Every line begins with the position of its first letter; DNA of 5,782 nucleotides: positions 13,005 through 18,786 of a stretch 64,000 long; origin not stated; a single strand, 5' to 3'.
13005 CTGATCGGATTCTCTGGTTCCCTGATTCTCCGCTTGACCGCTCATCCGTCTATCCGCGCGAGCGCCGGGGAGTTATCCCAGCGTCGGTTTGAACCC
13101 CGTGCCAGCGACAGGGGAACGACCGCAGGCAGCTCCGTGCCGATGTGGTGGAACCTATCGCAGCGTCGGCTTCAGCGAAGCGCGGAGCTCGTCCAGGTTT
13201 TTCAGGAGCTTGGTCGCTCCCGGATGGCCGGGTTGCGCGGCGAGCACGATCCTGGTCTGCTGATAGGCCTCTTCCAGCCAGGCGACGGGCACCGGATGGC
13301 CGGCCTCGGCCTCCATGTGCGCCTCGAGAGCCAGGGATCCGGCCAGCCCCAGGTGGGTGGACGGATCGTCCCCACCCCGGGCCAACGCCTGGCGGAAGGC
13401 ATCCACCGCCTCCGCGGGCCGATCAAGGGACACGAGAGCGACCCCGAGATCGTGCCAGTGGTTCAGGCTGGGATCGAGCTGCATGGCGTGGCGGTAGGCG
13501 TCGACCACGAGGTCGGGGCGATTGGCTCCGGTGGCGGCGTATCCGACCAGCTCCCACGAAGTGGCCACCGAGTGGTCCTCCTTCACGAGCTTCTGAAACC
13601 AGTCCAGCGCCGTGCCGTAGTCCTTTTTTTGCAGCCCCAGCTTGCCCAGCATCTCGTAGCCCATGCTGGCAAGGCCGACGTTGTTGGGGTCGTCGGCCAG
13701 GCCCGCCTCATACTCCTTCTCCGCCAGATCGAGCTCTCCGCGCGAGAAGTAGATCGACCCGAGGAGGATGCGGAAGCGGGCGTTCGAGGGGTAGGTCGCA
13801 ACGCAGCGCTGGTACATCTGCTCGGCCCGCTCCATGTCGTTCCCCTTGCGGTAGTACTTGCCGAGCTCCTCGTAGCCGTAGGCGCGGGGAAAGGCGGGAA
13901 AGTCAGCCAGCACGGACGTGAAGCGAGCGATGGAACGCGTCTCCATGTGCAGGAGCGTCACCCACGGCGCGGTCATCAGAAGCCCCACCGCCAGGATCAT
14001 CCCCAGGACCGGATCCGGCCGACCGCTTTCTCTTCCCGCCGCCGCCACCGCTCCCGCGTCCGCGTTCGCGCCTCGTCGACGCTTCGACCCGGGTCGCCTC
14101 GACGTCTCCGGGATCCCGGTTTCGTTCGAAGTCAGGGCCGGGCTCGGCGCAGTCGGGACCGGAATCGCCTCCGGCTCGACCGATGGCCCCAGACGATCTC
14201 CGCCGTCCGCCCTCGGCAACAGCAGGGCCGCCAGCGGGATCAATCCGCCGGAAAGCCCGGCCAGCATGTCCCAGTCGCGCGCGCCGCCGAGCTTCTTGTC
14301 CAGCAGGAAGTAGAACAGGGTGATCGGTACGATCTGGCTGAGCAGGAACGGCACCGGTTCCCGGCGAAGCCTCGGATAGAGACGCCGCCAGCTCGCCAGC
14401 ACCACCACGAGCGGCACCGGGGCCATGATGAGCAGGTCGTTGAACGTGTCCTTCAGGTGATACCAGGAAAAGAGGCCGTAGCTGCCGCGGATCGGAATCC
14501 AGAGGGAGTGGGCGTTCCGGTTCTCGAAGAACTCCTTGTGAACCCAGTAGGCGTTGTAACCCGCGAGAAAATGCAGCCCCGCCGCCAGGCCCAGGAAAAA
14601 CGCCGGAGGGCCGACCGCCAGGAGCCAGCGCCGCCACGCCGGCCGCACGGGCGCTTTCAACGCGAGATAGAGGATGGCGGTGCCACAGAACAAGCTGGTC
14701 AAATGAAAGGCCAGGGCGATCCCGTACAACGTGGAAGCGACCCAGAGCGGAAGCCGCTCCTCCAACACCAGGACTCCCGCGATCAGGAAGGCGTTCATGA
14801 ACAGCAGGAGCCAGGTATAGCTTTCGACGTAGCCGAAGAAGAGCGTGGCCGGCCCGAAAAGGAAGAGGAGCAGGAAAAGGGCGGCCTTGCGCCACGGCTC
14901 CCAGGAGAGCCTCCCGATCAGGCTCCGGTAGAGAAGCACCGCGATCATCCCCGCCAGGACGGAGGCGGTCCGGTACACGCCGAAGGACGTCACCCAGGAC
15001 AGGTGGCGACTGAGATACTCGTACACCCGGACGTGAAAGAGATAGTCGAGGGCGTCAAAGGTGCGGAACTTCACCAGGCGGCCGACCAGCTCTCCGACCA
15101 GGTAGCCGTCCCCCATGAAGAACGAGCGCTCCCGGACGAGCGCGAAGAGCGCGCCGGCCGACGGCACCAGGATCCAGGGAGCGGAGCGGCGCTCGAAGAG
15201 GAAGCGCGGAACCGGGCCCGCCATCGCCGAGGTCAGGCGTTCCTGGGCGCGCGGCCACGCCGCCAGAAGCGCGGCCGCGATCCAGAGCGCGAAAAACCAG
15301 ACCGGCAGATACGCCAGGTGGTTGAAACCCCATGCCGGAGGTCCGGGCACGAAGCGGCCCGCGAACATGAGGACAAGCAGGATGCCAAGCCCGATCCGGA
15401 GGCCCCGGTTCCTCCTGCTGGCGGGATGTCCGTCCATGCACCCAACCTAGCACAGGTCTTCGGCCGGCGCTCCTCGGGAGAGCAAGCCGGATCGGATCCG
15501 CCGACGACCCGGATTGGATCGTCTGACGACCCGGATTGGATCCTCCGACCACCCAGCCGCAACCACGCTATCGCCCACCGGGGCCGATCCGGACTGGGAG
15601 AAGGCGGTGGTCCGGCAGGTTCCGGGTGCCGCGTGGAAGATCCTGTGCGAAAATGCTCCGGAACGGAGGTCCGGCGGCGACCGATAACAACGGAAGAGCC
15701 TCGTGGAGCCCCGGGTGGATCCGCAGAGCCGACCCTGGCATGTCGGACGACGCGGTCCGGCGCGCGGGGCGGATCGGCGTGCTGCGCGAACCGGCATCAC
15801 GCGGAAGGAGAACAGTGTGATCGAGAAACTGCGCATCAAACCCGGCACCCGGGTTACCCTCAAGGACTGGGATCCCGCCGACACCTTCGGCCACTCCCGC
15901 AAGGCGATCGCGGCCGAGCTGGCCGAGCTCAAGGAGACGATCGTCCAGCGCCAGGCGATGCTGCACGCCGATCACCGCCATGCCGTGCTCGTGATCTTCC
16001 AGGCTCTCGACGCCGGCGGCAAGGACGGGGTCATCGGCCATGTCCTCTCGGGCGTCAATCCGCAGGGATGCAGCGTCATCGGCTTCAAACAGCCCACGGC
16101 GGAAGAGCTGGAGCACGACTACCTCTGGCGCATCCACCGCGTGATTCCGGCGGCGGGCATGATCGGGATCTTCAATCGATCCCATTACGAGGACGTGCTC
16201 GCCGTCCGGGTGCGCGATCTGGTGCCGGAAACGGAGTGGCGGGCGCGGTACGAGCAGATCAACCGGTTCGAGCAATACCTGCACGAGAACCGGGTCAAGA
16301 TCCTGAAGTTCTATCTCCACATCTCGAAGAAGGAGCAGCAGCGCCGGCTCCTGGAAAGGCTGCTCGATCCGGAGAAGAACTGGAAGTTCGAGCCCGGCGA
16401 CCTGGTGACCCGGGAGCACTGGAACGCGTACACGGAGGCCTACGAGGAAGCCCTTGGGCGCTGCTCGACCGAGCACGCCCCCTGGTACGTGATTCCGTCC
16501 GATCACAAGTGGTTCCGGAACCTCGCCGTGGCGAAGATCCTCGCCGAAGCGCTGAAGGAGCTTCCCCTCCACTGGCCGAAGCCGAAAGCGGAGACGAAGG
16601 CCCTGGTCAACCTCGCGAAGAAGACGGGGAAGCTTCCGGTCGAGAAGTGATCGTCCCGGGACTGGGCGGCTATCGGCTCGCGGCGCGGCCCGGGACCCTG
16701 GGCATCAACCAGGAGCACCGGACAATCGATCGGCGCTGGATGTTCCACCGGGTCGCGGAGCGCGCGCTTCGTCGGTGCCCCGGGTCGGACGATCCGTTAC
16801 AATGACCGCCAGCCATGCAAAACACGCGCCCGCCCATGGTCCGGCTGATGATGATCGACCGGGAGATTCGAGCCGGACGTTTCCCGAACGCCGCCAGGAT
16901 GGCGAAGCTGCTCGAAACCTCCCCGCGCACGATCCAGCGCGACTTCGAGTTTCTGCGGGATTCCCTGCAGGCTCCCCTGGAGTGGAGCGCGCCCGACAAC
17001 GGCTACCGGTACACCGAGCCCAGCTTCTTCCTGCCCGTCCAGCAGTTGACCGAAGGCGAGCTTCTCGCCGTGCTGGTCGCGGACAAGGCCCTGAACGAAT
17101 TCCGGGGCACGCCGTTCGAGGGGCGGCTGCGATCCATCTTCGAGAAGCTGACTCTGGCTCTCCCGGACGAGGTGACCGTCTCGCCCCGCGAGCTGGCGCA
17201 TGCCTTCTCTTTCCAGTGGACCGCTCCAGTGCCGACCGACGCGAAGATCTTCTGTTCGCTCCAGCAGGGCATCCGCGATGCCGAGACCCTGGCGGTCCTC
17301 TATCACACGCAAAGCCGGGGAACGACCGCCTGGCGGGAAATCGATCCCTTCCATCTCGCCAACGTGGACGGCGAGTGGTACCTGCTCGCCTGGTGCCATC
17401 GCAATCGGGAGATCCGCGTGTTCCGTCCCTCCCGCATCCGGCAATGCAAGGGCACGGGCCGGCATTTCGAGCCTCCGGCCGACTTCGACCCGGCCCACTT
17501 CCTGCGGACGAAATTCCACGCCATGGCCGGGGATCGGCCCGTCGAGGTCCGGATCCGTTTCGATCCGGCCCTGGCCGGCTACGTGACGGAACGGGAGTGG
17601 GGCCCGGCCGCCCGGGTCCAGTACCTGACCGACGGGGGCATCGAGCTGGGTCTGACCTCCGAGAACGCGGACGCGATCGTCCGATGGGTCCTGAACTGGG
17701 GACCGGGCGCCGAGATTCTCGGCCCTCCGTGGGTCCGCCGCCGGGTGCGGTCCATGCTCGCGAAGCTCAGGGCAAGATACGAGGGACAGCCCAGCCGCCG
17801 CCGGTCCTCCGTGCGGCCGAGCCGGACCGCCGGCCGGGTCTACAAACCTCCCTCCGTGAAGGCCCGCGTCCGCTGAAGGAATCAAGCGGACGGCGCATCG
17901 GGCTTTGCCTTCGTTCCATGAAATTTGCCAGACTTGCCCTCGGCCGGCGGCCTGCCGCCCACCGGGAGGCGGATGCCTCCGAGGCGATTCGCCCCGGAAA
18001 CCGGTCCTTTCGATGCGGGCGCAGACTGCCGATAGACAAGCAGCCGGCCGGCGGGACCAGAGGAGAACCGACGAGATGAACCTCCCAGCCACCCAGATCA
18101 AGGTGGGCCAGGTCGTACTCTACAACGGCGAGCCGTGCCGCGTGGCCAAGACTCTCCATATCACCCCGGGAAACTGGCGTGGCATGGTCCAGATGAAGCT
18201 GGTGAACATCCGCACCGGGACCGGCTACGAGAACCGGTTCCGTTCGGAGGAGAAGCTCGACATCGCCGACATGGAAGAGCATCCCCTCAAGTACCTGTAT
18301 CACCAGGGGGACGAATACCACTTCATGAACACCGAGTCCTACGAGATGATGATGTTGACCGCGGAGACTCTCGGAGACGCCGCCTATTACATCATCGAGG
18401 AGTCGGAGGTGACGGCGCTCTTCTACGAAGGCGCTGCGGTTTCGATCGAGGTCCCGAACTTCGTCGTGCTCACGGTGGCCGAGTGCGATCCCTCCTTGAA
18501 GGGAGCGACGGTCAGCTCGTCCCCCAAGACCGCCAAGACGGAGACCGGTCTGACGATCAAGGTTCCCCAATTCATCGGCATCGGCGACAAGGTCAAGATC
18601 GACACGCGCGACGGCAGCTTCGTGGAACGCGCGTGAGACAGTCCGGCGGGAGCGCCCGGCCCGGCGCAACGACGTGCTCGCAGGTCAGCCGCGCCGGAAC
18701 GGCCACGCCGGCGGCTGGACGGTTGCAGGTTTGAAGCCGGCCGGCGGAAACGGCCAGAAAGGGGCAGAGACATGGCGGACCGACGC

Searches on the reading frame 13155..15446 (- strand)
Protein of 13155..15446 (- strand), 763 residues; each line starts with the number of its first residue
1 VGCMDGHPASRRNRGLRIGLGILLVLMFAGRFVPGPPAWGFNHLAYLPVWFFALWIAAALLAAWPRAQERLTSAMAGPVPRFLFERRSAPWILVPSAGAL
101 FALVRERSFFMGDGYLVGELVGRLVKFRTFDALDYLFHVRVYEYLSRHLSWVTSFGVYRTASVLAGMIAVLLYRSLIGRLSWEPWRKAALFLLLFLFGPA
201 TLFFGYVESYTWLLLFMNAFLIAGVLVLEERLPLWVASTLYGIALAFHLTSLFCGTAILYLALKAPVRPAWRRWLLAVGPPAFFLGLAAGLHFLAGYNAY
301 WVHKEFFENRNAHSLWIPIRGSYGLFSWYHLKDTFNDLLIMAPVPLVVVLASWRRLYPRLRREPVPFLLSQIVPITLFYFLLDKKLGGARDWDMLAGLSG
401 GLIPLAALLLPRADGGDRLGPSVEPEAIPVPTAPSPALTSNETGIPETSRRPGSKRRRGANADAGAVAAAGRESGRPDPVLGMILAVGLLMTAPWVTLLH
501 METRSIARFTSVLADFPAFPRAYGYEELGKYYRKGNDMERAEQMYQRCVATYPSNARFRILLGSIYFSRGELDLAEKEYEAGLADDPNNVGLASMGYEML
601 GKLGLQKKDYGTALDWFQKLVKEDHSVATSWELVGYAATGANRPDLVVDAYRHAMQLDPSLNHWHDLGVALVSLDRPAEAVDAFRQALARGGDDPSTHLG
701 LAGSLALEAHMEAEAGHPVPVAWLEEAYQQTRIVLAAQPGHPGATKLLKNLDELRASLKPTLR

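Call 82: search_protein_families(library=pfam, proteins=[window:13155-15446:-], max_evalue=0.01)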
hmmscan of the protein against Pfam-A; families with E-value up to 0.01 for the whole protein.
window:13155-15446:- (763 aa): 15 families
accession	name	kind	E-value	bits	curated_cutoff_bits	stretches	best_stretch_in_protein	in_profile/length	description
PF13428.12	TPR_14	-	2.9e-16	58.8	23.5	2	664-702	4-42/44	Tetratricopeptide repeat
PF07719.23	TPR_2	-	9.9e-16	56.9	27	0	560-589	5-34/34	Tetratricopeptide repeat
PF13432.12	TPR_16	-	3.1e-15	56.7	32.7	1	528-589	3-64/65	Tetratricopeptide repeat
PF13181.12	TPR_8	-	8.2e-14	51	25.7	0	525-554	4-33/34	Tetratricopeptide repeat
PF00515.34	TPR_1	-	6.7e-13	48.3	27.8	0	664-689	4-29/34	Tetratricopeptide repeat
PF14559.12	TPR_19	-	8.2e-11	42.5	25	1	536-589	5-58/68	Tetratricopeptide repeat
PF13424.12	TPR_12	-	1.1e-09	38.7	30.1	0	662-689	46-73/77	Tetratricopeptide repeat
PF23914.1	TPR_CcmH_CycH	-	2e-09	37.9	42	0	662-709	51-98/158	Cytochrome c-type biogenesis protein H TPR domain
PF13176.12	TPR_7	-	3.3e-07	30.3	27.9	0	527-551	4-28/36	Tetratricopeptide repeat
PF13414.12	TPR_11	-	9.6e-07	28.8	26.8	1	563-590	1-28/42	TPR repeat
PF13371.12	TPR_9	-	1e-06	29.1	35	0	532-589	5-62/73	Tetratricopeptide repeat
PF13374.12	TPR_10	-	4.3e-06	27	27.5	0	665-690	6-31/42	Tetratricopeptide repeat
PF24575.1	TPR_Slam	-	6.5e-06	27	35.2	0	646-714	33-100/104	Surface lipoprotein assembly modifier, N-terminal TPR repeats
PF13174.12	TPR_6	-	3.5e-05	24.6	26.3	0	528-554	6-32/33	Tetratricopeptide repeat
PF13431.12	TPR_17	-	9.8e-05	22.8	24.4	0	545-576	2-33/34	Tetratricopeptide repeat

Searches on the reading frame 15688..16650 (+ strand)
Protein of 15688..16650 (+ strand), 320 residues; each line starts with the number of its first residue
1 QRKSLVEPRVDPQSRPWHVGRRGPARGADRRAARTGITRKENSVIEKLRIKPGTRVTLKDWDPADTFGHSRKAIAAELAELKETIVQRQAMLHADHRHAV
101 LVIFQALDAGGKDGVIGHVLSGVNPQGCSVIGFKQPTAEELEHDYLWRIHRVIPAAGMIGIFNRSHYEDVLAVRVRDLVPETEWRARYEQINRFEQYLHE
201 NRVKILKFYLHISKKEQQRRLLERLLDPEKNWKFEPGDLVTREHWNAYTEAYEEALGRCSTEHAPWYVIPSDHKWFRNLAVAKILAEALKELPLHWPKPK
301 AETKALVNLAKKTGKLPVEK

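Call 82: search_protein_families(library=pfam, proteins=[window:15688-16650:+], max_evalue=0.01)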
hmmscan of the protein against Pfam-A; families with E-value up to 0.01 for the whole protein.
window:15688-16650:+ (320 aa): 1 family
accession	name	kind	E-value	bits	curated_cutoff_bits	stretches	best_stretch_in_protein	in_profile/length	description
PF03976.20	PPK2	-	6.1e-72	242.3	22.3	1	70-290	3-222/229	Polyphosphate kinase 2 (PPK2)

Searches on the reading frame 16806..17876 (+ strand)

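Call 64: search_protein_families(library=pfam, proteins=[window:16806-17876:+], max_evalue=0.0001)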
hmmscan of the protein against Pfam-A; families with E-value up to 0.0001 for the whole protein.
window:16806-17876:+ (356 aa): 2 families
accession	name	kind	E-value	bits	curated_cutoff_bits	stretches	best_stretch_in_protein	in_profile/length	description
PF13280.12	WYL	-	1e-16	61.1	21.8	1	150-214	4-68/70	WYL domain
PF25583.1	WCX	-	8.9e-16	58.5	23.9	1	245-321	2-75/76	WCX domain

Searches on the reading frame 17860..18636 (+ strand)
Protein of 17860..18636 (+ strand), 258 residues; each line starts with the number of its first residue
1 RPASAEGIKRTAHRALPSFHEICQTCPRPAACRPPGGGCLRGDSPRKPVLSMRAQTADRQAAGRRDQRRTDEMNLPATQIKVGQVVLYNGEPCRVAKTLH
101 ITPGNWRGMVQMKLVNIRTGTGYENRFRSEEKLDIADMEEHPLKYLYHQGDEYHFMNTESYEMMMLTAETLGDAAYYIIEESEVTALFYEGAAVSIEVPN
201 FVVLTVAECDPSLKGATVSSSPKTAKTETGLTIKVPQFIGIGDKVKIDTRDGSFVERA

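Call 64: search_protein_families(library=pfam, proteins=[window:17860-18636:+], max_evalue=0.0001)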
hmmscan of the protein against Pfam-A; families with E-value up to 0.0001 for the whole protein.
window:17860-18636:+ (258 aa): 3 families
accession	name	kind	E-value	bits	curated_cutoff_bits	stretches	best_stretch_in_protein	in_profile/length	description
PF09285.17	Elong-fact-P_C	-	1.9e-22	79.1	25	1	202-257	1-56/56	Elongation factor P, C-terminal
PF01132.26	EFP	-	5.2e-18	65.2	27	1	142-193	2-53/54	Elongation factor P (EF-P) OB domain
PF08207.18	EFP_N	-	2.3e-16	60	23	1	77-133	2-58/58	Elongation factor P (EF-P) KOW-like domain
